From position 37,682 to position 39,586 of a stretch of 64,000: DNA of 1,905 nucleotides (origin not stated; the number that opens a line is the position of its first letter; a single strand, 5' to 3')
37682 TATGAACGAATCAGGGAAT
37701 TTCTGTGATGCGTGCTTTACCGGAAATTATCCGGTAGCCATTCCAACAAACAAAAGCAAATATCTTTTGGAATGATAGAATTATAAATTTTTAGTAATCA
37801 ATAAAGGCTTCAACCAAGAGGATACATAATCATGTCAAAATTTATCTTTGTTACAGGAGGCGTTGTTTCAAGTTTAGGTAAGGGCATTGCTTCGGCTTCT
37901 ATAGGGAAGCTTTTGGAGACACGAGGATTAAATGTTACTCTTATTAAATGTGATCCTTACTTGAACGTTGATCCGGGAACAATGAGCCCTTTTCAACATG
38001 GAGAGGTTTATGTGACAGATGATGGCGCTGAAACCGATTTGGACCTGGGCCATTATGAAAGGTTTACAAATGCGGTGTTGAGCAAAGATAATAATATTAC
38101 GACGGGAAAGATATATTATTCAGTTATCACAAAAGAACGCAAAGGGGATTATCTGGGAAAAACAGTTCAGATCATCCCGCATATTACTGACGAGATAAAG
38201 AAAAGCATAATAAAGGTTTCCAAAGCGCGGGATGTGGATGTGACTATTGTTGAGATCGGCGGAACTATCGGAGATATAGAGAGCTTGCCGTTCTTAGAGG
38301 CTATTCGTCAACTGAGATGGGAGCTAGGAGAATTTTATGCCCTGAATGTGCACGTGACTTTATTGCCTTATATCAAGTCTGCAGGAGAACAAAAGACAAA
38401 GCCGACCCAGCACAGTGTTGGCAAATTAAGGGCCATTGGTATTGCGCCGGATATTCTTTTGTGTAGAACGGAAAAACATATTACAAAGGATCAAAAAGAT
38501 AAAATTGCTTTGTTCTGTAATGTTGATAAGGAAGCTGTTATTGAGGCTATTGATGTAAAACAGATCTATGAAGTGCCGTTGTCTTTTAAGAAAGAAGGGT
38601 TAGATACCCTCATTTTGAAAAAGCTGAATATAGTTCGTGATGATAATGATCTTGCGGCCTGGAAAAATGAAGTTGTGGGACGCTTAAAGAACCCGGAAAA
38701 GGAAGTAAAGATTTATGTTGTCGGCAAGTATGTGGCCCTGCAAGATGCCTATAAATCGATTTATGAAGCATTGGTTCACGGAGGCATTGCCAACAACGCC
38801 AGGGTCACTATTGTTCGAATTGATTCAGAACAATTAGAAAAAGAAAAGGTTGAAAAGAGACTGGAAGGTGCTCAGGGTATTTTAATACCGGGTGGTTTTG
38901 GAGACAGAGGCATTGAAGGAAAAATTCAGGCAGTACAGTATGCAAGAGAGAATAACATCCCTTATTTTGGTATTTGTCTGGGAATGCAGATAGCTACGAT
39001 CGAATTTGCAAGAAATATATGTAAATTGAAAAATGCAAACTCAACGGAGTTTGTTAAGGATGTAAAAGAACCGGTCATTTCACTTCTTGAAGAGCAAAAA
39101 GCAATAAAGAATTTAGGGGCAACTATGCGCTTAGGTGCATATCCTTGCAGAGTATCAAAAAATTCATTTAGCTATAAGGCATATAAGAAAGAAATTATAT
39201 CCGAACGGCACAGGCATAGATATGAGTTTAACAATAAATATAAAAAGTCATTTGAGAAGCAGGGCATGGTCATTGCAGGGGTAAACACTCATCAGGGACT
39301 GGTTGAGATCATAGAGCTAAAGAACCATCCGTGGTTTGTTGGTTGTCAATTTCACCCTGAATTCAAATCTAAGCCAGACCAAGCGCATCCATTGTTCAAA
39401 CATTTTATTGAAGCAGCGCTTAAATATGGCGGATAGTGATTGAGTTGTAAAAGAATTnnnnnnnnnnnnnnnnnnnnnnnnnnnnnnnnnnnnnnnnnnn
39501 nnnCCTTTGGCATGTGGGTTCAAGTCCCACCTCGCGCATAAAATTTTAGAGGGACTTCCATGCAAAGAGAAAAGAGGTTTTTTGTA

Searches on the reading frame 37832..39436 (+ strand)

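Call 68: search_protein_families(library=pfam, proteins=[window:37832-39436:+], max_evalue=0.00001)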
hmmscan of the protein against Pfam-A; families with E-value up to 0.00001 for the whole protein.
window:37832-39436:+ (534 aa): 3 families
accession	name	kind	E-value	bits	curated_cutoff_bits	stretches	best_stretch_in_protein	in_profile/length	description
PF06418.20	CTP_synth_N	-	1.5e-129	431.5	26.1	1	3-267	1-265/265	CTP synthase N-terminus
PF00117.34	GATase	-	1.1e-46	159.3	22.8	1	303-527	2-189/190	Glutamine amidotransferase class-I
PF07722.19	Peptidase_C26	-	2.5e-08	34.4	20.5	1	366-510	96-219/219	Peptidase C26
